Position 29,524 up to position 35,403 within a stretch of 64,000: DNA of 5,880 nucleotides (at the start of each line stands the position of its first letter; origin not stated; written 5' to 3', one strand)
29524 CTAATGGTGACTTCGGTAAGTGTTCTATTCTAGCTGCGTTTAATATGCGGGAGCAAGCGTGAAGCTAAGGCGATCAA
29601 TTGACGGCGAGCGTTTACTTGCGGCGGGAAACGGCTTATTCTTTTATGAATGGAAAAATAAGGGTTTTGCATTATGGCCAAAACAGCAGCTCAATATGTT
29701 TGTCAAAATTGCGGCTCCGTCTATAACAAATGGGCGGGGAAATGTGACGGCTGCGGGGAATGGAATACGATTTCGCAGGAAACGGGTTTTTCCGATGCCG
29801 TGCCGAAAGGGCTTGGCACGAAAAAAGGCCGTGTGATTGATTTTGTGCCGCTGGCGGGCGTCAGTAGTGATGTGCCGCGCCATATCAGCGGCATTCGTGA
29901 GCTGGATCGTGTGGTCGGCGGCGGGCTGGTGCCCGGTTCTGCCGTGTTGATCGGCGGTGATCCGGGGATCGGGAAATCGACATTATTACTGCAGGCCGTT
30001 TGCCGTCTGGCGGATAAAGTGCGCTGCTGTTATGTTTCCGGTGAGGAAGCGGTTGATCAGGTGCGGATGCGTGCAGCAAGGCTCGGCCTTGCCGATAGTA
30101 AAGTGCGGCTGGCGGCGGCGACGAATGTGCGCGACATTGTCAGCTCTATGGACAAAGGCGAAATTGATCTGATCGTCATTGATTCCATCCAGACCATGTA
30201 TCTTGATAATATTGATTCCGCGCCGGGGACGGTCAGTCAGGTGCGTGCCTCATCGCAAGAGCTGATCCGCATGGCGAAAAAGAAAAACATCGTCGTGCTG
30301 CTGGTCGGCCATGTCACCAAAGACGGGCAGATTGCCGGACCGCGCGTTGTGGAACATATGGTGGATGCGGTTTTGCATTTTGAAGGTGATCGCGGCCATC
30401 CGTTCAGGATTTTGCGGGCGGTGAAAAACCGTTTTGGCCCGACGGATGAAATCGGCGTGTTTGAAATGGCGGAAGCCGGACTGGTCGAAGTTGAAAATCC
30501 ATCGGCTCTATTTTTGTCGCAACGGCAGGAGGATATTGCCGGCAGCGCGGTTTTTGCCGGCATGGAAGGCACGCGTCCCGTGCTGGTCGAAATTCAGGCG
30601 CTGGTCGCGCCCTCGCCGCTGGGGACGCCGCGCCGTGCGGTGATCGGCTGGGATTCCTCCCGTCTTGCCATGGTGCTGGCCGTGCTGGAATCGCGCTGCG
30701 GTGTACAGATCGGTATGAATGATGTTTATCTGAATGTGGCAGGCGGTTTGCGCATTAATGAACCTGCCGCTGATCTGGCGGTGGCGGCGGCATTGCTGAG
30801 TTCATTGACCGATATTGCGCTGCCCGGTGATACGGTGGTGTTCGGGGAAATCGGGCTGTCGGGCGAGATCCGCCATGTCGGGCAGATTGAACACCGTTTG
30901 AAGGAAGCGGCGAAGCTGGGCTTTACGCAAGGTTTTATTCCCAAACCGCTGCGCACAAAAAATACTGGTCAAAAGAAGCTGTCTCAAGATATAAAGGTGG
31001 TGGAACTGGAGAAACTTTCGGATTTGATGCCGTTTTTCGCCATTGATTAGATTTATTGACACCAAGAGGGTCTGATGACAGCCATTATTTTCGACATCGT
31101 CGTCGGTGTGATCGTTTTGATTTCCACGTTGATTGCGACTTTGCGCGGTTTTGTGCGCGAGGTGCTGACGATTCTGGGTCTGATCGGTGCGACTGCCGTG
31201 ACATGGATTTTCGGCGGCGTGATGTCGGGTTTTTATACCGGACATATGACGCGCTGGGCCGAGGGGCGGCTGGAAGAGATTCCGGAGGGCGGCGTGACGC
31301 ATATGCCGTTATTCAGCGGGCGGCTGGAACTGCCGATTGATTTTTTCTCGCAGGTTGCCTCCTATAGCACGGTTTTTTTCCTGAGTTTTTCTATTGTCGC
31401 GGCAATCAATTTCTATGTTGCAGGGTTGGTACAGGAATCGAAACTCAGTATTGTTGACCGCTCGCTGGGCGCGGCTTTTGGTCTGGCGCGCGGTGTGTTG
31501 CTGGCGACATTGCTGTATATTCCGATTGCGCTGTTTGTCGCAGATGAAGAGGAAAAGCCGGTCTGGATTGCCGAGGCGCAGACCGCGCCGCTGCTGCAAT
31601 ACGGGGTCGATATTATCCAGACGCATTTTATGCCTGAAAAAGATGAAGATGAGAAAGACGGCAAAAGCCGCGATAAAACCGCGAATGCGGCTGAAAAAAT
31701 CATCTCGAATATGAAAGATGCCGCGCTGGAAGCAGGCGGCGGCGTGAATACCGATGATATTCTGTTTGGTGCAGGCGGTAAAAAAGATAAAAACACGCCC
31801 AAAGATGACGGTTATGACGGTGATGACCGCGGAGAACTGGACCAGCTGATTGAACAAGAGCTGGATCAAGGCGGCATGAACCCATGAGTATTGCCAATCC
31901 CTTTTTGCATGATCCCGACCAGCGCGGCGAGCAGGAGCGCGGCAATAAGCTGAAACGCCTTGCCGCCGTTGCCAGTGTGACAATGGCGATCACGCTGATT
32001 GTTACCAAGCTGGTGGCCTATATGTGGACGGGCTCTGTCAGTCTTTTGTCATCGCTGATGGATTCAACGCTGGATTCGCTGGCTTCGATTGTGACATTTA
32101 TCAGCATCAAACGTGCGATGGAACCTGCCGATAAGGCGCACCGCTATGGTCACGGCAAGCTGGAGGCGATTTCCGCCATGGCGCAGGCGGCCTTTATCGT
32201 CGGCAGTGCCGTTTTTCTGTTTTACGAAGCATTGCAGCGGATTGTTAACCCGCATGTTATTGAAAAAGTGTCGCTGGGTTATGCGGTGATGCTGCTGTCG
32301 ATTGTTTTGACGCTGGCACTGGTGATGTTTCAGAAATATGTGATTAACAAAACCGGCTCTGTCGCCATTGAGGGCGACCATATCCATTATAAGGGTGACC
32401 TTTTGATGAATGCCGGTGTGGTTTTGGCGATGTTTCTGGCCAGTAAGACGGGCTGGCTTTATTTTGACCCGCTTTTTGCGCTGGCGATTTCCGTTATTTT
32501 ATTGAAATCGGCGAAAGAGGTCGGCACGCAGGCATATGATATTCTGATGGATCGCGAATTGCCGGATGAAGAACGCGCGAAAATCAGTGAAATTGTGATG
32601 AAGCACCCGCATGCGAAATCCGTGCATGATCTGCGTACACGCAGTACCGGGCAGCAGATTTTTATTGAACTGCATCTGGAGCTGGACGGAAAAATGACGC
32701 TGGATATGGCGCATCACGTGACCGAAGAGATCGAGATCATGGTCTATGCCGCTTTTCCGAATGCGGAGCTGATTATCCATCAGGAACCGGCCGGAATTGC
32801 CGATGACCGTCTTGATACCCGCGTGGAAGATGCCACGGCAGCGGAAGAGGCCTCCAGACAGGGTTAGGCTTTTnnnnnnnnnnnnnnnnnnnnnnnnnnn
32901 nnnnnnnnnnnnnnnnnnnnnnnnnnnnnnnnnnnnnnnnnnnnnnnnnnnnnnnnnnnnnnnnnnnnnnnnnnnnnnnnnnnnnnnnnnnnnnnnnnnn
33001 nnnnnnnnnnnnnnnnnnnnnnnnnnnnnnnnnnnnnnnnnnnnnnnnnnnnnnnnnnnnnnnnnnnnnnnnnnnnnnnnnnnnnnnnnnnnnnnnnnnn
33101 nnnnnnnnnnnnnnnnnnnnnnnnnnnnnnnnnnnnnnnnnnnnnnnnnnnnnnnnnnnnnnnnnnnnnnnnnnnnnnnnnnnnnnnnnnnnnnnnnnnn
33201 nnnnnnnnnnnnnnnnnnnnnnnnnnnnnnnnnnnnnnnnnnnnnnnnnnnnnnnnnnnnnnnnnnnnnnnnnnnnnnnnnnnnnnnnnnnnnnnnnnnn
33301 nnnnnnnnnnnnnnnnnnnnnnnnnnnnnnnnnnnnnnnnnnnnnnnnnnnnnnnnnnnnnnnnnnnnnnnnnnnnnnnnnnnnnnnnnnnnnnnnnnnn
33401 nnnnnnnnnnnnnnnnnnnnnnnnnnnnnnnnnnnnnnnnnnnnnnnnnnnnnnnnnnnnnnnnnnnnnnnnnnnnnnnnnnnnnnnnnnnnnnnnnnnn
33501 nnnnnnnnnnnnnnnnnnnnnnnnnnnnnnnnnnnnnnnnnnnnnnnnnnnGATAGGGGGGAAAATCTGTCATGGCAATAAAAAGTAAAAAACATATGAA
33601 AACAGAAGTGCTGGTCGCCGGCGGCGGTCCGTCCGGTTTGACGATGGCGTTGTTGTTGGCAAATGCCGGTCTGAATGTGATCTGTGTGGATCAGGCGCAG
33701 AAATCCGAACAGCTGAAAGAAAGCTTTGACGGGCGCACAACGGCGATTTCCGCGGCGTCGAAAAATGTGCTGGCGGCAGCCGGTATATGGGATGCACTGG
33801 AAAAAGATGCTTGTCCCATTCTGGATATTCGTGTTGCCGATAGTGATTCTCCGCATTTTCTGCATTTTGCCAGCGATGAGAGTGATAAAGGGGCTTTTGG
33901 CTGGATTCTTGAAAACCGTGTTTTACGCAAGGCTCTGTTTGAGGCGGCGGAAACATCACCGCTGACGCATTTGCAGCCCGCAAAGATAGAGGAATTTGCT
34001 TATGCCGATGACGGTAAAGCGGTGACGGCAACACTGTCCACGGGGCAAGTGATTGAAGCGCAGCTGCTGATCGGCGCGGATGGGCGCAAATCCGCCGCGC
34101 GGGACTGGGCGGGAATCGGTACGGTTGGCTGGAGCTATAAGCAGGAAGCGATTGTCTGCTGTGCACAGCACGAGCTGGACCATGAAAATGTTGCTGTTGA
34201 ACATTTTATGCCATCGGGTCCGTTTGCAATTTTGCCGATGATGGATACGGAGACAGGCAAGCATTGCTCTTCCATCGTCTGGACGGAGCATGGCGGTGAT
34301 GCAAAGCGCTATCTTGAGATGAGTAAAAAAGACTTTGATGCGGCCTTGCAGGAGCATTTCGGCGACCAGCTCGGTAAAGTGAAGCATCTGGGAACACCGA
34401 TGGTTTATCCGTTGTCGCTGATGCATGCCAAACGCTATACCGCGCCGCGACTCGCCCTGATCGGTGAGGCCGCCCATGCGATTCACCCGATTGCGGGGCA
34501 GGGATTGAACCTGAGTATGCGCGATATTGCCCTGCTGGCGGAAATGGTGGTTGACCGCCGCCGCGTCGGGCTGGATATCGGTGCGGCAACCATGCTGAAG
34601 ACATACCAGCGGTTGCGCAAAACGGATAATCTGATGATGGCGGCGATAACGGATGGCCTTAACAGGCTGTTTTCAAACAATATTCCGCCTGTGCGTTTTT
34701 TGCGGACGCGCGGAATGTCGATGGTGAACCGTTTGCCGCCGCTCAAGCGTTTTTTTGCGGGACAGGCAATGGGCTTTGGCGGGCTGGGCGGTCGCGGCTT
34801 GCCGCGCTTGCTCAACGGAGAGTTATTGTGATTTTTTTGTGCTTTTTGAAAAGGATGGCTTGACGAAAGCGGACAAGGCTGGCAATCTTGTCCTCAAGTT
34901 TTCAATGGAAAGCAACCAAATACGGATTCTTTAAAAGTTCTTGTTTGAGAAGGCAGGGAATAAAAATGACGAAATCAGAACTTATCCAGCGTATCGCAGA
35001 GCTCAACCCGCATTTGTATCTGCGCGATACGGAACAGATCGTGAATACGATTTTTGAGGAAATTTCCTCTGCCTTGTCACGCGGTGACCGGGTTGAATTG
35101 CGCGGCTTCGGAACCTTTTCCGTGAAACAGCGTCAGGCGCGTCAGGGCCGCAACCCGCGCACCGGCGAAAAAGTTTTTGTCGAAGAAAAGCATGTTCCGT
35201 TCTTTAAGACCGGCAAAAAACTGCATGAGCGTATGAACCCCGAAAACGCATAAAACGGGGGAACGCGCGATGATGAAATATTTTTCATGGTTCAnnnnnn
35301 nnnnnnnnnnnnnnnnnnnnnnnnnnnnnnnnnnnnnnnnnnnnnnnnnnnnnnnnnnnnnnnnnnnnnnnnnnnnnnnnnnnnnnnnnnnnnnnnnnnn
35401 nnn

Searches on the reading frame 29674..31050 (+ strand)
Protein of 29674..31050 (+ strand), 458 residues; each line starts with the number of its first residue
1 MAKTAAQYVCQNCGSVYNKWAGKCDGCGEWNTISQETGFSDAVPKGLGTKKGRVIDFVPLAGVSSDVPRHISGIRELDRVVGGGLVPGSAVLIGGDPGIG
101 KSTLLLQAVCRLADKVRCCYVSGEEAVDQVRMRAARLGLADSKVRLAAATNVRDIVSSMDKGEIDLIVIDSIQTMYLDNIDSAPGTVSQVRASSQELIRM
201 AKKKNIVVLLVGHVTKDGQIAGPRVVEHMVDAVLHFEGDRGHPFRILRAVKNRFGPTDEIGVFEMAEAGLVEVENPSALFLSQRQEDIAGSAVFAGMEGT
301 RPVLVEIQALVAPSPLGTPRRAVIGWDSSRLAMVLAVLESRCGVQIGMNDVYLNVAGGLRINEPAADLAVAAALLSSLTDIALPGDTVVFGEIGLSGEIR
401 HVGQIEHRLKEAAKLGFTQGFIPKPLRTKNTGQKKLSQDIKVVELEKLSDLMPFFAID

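Call 37: search_protein_families(library=pfam, max_evalue=0.0001, proteins=[window:29674-31050:+])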
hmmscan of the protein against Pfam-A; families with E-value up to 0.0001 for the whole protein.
window:29674-31050:+ (458 aa): 6 families
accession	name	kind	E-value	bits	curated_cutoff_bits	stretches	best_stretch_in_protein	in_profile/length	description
PF06745.19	ATPase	-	1.1e-16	61.4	26.6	2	72-150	3-83/231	KaiC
PF13481.12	AAA_25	-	2.1e-16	60.6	27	1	72-219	17-195/195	AAA domain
PF18073.7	Zn_ribbon_LapB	-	9.2e-10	38.5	25.7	1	8-34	1-27/28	Rubredoxin metal binding domain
PF13541.12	ChlI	-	4e-09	36.9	27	1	336-424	31-119/121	Subunit ChlI of Mg-chelatase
PF03796.21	DnaB_C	-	1.6e-08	34.7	27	0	72-134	4-67/255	DnaB-like helicase C terminal domain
PF05362.19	Lon_C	-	6.4e-07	29.6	21.1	1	357-450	103-197/205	Lon protease (S16) C-terminal proteolytic domain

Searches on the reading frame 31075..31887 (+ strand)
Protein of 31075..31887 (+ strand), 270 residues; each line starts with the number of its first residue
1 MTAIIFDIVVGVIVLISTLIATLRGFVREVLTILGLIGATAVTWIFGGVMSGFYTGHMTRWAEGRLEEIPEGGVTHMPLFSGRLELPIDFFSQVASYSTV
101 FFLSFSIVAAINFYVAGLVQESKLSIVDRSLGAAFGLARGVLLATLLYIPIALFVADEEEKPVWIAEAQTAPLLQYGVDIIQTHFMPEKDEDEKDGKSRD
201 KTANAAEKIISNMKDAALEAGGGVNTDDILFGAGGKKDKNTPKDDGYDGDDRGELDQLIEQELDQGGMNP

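Call 37: search_protein_families(library=pfam, max_evalue=0.0001, proteins=[window:31075-31887:+])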
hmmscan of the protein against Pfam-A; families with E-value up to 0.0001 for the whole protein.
window:31075-31887:+ (270 aa): 1 family
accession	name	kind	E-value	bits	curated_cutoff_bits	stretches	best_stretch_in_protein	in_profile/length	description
PF02674.22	Colicin_V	-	3.9e-23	82.5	29.3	1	6-175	1-140/144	Colicin V production protein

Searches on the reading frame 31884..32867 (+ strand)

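Call 37: search_protein_families(library=pfam, max_evalue=0.0001, proteins=[window:31884-32867:+])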
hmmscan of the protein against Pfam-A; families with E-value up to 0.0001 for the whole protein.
window:31884-32867:+ (327 aa): 2 families
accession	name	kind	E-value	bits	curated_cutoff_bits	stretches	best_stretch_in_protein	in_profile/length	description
PF01545.26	Cation_efflux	-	5.2e-39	134.5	26.6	1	29-222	2-198/198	Cation efflux family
PF16916.11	ZT_dimer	-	9.9e-24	83.6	26.7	1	226-302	1-77/78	Dimerisation domain of Zinc Transporter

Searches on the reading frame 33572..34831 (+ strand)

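Call 37: search_protein_families(library=pfam, max_evalue=0.0001, proteins=[window:33572-34831:+])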
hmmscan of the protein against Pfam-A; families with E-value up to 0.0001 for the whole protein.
window:33572-34831:+ (419 aa): 4 families
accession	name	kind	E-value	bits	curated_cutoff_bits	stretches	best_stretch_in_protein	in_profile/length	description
PF01494.25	FAD_binding_3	-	9e-35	121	22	1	10-325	1-317/349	FAD binding domain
PF08491.16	SE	-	3e-07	30.2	20.1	1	278-379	116-217/276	Squalene epoxidase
PF05834.18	Lycopene_cycl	-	1.5e-05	24.7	23.4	0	13-45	2-36/380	Lycopene cyclase protein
PF00890.30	FAD_binding_2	-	7.3e-05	22.6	20.4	0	13-45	2-34/414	FAD binding domain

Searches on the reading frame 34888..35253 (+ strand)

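Call 37: search_protein_families(library=pfam, max_evalue=0.0001, proteins=[window:34888-35253:+])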
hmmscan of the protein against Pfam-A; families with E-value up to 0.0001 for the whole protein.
window:34888-35253:+ (121 aa): 1 family
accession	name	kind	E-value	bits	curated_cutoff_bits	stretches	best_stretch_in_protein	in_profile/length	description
PF00216.26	Bac_DNA_binding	-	1e-32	112.6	22.4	1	27-117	1-90/90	Bacterial DNA-binding protein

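Call 105: search_protein_families(library=ncbifam, max_evalue=0.001, proteins=[window:34888-35253:+])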
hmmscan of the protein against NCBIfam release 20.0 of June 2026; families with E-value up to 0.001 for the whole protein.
window:34888-35253:+ (121 aa): 6 families
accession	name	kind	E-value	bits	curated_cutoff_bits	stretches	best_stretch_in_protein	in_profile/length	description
TIGR00988.1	hip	equivalog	2e-42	143.5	119.95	1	27-118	1-92/94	integration host factor subunit beta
NF001222.0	PRK00199.1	equivalog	7.3e-42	141.5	115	1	27-119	1-93/95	integration host factor subunit beta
NF001401.0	PRK00285.1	equivalog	7.6e-24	83.8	111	1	26-119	5-97/103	integration host factor subunit alpha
TIGR00987.1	himA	equivalog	3.1e-20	72.4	120.25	1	28-120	3-94/96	integration host factor subunit alpha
NF007945.0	PRK10664.1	equivalog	1.6e-17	63.8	157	1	27-117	1-90/90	nucleoid-associated protein HU-beta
NF008023.0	PRK10753.1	equivalog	5e-14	52.4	162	1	27-114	1-87/90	nucleoid-associated protein HU-alpha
